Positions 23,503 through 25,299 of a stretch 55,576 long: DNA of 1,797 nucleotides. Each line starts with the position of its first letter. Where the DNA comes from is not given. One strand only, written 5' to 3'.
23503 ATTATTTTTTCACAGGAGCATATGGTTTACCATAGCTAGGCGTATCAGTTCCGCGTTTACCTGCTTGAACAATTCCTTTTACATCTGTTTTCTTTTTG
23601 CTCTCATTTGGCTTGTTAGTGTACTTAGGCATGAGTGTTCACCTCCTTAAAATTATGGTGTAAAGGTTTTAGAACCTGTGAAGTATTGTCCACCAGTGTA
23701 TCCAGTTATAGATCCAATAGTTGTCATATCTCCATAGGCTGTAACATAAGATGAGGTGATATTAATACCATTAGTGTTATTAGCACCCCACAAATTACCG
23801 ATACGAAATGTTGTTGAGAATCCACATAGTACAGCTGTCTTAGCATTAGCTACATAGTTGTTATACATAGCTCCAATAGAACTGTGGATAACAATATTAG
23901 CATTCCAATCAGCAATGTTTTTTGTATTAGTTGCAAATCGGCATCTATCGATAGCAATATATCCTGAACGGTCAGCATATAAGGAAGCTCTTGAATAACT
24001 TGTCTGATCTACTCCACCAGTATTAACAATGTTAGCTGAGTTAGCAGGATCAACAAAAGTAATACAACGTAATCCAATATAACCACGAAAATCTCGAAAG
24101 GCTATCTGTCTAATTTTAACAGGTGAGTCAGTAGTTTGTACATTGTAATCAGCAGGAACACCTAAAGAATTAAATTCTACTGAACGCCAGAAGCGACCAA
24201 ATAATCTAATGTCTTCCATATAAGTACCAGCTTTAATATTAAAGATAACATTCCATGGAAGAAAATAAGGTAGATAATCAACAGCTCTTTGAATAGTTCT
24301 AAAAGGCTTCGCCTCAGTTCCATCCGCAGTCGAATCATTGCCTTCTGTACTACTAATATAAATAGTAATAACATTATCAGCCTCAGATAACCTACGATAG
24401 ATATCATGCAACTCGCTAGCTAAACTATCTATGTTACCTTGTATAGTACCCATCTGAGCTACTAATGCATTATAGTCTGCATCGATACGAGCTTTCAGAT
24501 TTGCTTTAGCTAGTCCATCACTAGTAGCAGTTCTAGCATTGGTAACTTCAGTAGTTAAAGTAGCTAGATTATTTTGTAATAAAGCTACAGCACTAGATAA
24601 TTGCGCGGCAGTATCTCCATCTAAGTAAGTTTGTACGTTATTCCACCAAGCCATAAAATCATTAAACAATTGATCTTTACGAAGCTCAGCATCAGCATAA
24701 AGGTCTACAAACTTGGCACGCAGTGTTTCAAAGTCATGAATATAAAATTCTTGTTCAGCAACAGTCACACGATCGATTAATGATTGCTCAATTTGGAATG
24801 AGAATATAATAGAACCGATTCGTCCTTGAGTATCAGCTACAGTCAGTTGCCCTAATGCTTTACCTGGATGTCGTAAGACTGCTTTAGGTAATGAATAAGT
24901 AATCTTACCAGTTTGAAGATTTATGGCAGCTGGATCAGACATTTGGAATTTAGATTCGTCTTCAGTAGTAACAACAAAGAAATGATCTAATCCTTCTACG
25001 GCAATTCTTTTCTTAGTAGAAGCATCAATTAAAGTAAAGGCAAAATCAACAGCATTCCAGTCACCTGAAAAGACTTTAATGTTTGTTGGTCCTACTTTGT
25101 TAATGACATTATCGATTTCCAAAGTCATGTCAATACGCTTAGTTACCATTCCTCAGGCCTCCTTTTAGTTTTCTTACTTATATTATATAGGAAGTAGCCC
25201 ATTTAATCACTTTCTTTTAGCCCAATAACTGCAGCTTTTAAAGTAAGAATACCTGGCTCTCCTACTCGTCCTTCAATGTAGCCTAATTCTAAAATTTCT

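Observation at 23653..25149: Pectate-lyase-type beta-helix protein encoded between portal and scaffold (head module) rather than at the tail tip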

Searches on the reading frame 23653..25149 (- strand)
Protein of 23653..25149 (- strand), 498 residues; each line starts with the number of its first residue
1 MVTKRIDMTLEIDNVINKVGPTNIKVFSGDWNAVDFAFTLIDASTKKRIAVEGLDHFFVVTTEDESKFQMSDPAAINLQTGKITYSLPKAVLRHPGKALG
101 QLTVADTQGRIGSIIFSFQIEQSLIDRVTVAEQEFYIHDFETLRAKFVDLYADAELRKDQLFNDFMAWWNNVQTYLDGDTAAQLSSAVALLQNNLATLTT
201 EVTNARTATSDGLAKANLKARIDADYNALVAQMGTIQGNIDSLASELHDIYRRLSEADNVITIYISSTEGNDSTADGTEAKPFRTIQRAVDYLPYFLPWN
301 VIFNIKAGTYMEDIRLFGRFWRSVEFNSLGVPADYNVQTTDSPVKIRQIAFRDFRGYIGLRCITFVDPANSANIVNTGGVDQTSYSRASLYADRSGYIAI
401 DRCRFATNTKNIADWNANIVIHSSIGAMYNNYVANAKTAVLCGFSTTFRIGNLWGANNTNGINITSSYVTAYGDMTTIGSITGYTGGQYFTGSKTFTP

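Call 3: search_protein_families(library=pfam, proteins=[window:23653-25149:-], max_evalue=0.1)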
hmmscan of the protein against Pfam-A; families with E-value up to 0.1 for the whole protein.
window:23653-25149:- (498 aa): 3 families
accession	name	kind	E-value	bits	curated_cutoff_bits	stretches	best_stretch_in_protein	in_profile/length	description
PF10651.15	BppU_N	-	3e-16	59.8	23.1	1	6-147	3-140/142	BppU N-terminal domain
PF04513.17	Baculo_PEP_C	-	0.0039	17.7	38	1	179-254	31-108/140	Baculovirus polyhedron envelope protein, PEP, C terminus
PF07602.17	DUF1565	-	0.007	16.1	20.3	1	269-311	2-39/257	Protein of unknown function (DUF1565)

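Call 4: search_protein_families(library=phrogs, proteins=[window:23653-25149:-], max_evalue=0.01)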
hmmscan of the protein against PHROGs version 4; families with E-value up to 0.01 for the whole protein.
window:23653-25149:- (498 aa): 10 families
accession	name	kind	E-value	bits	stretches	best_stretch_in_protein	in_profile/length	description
phrog_4577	-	tail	2.9e-40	139.5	1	158-471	15-318/340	tail protein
phrog_3285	-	tail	1.3e-13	51.6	1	59-194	63-182/491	minor tail protein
phrog_14029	-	unknown function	7.3e-10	38.3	1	247-487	782-995/1115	-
phrog_257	-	tail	9.6e-07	29.3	1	1-153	2-156/508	minor tail protein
phrog_16653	-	other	1.3e-05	25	1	235-312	51-128/482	hydrolase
phrog_1125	-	tail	2.2e-05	25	1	4-129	3-128/412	tail fiber protein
phrog_18372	-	tail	0.0003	20.4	1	6-151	5-148/670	tail fiber protein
phrog_1220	-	head and packaging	0.0023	18.3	1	138-259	187-302/574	head protein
phrog_21853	-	unknown function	0.0043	17.3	1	49-130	48-129/409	-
phrog_23208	-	head and packaging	0.0054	15.9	0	10-133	8-127/840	virion structural protein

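Call 5: search_dna_similar(query=window:23653-25149:-, collection=phages, mode=protein, max_rows=40)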
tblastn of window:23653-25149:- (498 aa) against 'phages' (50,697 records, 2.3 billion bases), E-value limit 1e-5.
Records with a match: 33; places in all: 33; records where one place covers at least 80% of the query: 0.
Best place of each record, by identity: <60% 33.
By first word of the organism name: Listeria 23; Staphylococcus 4; Bacillus 2; Salmonella 1; Enterococcus 1; Hydrogenophilus 1; Phage 1.
By host as written in the record: Listeria monocytogenes 15; Staphylococcus sp. 3; - 2; Listeria 2; Listeria monocytogenes ATCC 19115 2; Listeria monocytogenes LM7 2; Salmonella enterica subsp. enterica serovar Infantis 1; Enterococcus faecium 4995/20 1; and 5 more.
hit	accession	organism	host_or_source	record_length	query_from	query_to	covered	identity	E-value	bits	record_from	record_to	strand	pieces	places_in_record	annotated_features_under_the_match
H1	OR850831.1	Salmonella phage S.Inf 5-2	Salmonella enterica subsp. enterica ...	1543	160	462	61%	28.0%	1e-19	97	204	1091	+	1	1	record has no annotation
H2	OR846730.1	Listeria phage LM 4-11-1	Listeria monocytogenes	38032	160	462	61%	28.0%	4e-19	97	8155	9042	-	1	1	record has no annotation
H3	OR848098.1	Listeria phage LM 4-14-1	Listeria monocytogenes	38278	160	462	61%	28.0%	4e-19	97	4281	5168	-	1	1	record has no annotation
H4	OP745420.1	Enterococcus phage 4995_2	Enterococcus faecium 4995/20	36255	160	409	50%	27.6%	1e-13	80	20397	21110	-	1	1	record has no annotation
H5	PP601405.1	Listeria phage 184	Listeria monocytogenes 1184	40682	201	435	47%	26.6%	1e-6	58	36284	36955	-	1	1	putative tail or base plate protein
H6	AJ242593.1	Listeria phage A118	Listeria monocytogenes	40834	201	435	47%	26.6%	1e-6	58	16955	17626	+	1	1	gp19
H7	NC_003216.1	Listeria phage A118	Listeria monocytogenes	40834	201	435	47%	26.6%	1e-6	58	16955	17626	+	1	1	tail protein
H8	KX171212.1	Staphylococcus phage vB_SscM-1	Staphylococcus sp.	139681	243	463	44%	25.8%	4e-7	59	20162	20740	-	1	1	hypothetical protein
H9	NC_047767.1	Staphylococcus phage vB_SscM-1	Staphylococcus sp.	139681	243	463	44%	25.8%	4e-7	59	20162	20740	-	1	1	hypothetical protein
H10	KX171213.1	Staphylococcus phage vB_SscM-2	Staphylococcus sp.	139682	243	463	44%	25.8%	5e-7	59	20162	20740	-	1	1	hypothetical protein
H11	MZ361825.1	Listeria phage vB_LmoS_P9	Listeria monocytogenes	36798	218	417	40%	27.6%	2e-7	60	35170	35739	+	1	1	putative tail or baseplate protein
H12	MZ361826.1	Hydrogenophilus phage vB_LmoS_C996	Hydrogenophilus thermoluteolus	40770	218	417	40%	27.6%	2e-7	60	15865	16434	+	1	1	putative tail or baseplate protein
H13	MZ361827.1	Phage vB_LmoS_P7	-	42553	218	417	40%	27.6%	2e-7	60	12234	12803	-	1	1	hypothetical protein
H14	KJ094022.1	Listeria phage LP-030-3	Listeria monocytogenes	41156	218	417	40%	27.6%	2e-7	60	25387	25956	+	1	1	pectin lyase fold containing protein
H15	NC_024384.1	Listeria phage LP-030-3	Listeria monocytogenes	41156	218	417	40%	27.6%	2e-7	60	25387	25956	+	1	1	tail protein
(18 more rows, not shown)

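Call 13: search_solved_structures(query=window:23653-25149:-, max_evalue=1, show_alignments=3)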
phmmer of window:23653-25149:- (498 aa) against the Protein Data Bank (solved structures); distinct sequences matched with E-value up to 1: 4.
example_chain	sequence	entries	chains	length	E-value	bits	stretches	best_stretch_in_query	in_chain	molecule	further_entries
6v8i_BN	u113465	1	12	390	0.0015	20.7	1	15-139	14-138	Fiber Upper, gp68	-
4zya_A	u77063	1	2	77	0.0054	18.8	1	261-290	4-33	Asparagine--tRNA ligase, cytoplasmic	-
8tc8_A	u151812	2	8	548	0.14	14.2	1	262-289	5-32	Asparagine--tRNA ligase, cytoplasmic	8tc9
6gap_A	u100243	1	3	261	0.76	11.8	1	163-273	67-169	Outer capsid protein sigma-1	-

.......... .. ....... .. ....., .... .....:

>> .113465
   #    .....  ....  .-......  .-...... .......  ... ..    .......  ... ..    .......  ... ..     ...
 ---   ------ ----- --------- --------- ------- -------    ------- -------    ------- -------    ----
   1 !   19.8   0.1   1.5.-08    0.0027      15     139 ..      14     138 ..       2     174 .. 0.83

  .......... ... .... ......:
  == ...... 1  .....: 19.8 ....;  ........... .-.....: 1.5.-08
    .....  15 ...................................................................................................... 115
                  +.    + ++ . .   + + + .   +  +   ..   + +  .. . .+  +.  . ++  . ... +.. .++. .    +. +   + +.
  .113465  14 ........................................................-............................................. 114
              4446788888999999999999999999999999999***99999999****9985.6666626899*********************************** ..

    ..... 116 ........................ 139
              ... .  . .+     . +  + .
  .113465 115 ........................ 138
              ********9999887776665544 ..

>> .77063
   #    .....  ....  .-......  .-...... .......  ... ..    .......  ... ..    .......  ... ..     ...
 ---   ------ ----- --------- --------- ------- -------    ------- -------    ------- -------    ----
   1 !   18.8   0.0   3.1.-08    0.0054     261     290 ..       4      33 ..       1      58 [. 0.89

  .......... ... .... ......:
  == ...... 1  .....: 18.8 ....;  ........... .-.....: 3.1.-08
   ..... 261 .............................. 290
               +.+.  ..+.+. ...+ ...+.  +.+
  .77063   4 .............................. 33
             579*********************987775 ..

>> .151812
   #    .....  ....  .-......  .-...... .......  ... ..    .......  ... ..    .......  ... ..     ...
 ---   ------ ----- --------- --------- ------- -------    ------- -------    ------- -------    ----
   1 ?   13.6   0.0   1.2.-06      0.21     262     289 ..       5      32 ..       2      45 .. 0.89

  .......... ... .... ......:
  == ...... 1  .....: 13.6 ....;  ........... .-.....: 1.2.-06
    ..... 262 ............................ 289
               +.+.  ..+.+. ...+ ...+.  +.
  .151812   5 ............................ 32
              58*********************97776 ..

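Call 14: find_homologous_proteins(query=window:23653-25149:-, max_evalue=0.001)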
Query window:23653-25149:- (498 aa): 4 proteins with E <= 0.001 among 8000 candidates.
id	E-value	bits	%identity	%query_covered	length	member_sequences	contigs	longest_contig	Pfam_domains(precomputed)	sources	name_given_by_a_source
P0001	0.0e+0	1073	95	100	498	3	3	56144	PF10651.16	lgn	-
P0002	7.8e-296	999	89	100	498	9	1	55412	PF10651.16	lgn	-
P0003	6.2e-291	983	87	100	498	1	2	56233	PF10651.16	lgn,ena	-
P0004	2.7e-274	928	82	100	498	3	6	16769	PF10651.16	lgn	-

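Call 16: find_encoding_contigs(protein=P0004, flank=10000, max_places=6)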
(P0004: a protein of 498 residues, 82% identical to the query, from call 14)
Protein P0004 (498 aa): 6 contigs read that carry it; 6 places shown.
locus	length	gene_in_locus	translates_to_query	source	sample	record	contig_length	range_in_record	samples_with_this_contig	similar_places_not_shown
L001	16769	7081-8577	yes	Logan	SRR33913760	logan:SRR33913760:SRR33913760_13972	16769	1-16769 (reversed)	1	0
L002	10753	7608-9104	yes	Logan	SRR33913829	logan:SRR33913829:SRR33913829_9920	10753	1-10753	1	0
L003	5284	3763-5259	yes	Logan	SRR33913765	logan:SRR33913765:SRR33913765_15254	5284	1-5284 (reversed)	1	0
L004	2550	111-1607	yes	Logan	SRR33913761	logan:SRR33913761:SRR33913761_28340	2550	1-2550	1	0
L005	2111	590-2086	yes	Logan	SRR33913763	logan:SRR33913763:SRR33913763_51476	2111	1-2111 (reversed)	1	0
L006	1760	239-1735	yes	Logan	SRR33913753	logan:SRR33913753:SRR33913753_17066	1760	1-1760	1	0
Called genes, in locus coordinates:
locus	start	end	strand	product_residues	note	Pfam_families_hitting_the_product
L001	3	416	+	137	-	?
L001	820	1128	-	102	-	-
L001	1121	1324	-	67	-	-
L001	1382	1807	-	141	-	-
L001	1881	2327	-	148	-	-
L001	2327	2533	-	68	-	-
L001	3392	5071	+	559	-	PF17289:Terminase_6C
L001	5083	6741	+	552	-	-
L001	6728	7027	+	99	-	-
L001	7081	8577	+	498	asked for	PF10651:BppU_N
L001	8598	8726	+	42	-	-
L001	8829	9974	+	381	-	-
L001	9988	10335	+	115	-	-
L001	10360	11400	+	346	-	-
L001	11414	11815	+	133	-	-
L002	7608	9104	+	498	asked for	PF10651:BppU_N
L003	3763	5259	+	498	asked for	PF10651:BppU_N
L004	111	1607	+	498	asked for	PF10651:BppU_N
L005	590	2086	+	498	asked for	PF10651:BppU_N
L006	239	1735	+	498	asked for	PF10651:BppU_N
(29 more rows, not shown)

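Call 25: search_protein_representatives(protein=window:23653-25149:-)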
Query: 498 residues. Proteins with E-value up to 0.001 (for the whole library): 417; up to 1e-10: 55; up to 1e-30: 2. The best 150 are listed.
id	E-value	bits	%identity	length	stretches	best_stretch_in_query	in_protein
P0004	8.7e-275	928.2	82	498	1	1-497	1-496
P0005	7.0e-31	124.0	34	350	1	152-493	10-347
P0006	3.5e-29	118.4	34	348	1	200-493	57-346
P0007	6.3e-26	107.7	33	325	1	193-489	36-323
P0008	3.4e-22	95.4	29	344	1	161-490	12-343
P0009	6.7e-22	94.4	29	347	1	197-490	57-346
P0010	8.1e-22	94.1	33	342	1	153-488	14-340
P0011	7.6e-21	90.9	29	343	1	190-480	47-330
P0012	2.4e-20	89.3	33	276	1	234-464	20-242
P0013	2.5e-20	89.2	28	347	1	160-481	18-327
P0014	6.1e-20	88.0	35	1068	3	257-334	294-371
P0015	6.6e-20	87.8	35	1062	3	264-360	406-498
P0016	2.6e-19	85.9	29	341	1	147-490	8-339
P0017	3.1e-19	85.6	31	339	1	160-462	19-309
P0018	1.5e-18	83.4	33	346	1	194-491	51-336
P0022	1.3e-17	80.3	32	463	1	161-436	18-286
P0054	1.8e-11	60.0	27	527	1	171-496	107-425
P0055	2.8e-11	59.4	30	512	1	231-482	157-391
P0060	1.2e-10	57.3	37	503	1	257-462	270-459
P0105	4.9e-08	48.7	29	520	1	202-498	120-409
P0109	7.6e-08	48.1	32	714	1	23-144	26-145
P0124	2.9e-07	46.2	32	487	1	260-490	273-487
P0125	3.3e-07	46.0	33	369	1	8-164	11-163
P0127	3.9e-07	45.7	27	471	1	185-465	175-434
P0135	6.2e-07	45.1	31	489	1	167-319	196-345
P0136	6.9e-07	44.9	26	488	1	198-415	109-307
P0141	7.8e-07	44.7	30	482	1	260-466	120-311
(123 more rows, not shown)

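Call 26: find_encoding_contigs(protein=P0005, flank=10000, max_places=4)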
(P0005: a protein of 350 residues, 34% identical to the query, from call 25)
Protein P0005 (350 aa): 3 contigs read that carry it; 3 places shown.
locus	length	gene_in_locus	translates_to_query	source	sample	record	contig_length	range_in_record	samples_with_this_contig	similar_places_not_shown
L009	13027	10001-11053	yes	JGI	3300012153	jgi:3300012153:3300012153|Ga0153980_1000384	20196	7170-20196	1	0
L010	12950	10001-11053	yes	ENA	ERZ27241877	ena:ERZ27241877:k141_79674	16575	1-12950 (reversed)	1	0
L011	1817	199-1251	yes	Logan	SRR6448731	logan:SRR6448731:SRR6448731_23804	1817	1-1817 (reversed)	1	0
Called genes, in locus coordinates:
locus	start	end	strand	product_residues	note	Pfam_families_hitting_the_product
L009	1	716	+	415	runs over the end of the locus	PF04860:Phage_portal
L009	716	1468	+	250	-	PF00574:CLP_protease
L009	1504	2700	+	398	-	PF05065:Phage_capsid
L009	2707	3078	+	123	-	-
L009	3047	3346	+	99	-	PF05521:Phage_HCP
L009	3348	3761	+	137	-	-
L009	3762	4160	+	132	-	PF11367:Tail_completion_gp17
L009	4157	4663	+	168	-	PF06199:Phage_tail_2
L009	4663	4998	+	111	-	-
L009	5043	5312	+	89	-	-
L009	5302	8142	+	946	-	PF10145:PhageMin_Tail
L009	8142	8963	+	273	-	PF05709:Sipho_tail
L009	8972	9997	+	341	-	PF18994:Prophage_tailD1, PF26674:Prophage_tail_N2, PF06605:Prophage_tail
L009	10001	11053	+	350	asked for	-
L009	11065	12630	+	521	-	PF10651:BppU_N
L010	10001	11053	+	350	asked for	-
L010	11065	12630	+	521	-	PF10651:BppU_N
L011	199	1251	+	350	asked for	-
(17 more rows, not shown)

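Call 28: find_encoding_contigs(protein=P0001, flank=10000, max_places=3)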
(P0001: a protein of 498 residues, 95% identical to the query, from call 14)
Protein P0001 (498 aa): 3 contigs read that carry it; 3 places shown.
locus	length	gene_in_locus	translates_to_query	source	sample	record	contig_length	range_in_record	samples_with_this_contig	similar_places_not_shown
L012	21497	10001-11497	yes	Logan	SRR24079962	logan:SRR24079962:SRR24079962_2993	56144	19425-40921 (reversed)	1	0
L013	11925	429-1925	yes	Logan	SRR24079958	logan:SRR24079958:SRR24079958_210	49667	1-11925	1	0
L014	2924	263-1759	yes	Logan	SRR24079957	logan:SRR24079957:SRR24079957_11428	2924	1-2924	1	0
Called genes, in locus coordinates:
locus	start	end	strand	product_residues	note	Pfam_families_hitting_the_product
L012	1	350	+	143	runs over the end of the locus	-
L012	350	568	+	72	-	-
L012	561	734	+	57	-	-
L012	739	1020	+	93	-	-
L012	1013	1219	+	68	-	-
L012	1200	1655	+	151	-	PF05154:TM2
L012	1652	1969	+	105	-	-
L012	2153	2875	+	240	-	-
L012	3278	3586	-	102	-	-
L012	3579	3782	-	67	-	-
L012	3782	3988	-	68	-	-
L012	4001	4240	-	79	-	-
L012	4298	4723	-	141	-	-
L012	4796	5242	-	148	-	-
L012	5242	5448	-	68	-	-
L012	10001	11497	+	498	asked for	PF10651:BppU_N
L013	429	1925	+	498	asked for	PF10651:BppU_N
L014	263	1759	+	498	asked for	PF10651:BppU_N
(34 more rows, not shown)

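Call 29: find_encoding_contigs(protein=P0002, flank=10000, max_places=2)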
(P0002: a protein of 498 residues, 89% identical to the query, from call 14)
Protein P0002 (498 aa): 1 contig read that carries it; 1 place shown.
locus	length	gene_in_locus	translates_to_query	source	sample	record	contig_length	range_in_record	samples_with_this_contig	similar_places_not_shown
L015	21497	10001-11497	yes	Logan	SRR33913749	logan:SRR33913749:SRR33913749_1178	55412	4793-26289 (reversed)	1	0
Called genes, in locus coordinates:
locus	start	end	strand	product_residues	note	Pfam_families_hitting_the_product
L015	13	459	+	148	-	-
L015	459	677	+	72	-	-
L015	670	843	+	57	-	-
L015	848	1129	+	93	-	-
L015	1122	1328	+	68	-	-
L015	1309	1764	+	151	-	PF05154:TM2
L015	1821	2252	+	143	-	-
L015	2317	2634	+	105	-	-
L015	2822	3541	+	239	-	-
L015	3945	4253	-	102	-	-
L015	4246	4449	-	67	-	-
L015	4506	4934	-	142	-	-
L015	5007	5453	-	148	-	-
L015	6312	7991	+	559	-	PF17289:Terminase_6C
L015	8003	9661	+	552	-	-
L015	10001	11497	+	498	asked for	PF10651:BppU_N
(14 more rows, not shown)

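Call 30: find_encoding_contigs(protein=P0003, flank=10000, max_places=2)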
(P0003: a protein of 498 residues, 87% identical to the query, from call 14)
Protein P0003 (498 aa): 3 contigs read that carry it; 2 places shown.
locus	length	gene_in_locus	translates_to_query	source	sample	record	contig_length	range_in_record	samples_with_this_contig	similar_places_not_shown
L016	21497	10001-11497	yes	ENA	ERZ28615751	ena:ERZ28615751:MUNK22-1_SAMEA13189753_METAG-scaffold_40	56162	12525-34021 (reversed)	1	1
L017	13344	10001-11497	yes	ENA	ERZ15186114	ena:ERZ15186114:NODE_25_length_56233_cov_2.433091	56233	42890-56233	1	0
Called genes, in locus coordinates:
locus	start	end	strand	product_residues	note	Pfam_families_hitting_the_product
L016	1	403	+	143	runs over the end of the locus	-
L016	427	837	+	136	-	-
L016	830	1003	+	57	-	-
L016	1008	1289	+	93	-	-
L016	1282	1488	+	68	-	-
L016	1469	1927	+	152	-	PF05154:TM2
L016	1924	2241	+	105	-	-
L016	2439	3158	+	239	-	-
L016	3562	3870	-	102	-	-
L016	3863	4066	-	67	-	-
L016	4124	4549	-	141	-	-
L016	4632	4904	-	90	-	-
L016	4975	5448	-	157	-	-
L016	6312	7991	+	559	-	PF17289:Terminase_6C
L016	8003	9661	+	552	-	-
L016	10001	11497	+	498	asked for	PF10651:BppU_N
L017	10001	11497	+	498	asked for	PF10651:BppU_N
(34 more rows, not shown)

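Call 45: predict_structure(alignment_id=A1)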
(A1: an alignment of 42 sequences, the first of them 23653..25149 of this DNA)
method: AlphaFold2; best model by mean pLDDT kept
length: 498 residues; sequences in the alignment: 42
mean_pLDDT: 70.7   pTM: 0.54
mean pLDDT of the five models: 70.7, 68.2, 67.5, 67.2, 66.8
residues with pLDDT >= 90: 194; 70-90: 81; 50-70: 66; < 50: 157
segments of 3 or more residues with pLDDT < 50: 1-42, 48-157
pLDDT, mean of each block of 10 residues (from residue 1): 40 39 41 45 50 32 32 39 43 43 42 42 29 25 37 48 61 51 52 53 70 81 87 89 80 72 97 96 98 92 98 95 96 95 98 96 98 79 86 97 98 94 96 97 94 94 92 87 76 62
secondary structure, 60 per line:
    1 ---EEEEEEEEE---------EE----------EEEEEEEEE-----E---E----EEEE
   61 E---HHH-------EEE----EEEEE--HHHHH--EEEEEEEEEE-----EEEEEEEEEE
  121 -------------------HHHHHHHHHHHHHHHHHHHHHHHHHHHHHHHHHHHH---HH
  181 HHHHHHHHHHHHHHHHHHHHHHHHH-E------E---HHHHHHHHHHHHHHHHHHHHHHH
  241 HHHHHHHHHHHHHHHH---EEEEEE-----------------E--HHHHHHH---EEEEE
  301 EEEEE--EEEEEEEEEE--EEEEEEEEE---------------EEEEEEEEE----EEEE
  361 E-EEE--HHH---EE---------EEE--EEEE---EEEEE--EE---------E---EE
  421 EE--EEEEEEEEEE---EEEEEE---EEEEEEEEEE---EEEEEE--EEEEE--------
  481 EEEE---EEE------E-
elements in order: E4-12 E34-42 E57-61 E75-77 E82-86 H89-93 E96-105 E111-120 H140-175 H179-205 H218-256 E260-265 H286-292 E296-305 E308-317 E320-328 E344-352 E357-361 E363-365 E385-387 E390-393 E397-401 E419-422 E425-434 E438-443 E447-456 E460-465 E468-472 E481-484 E488-490
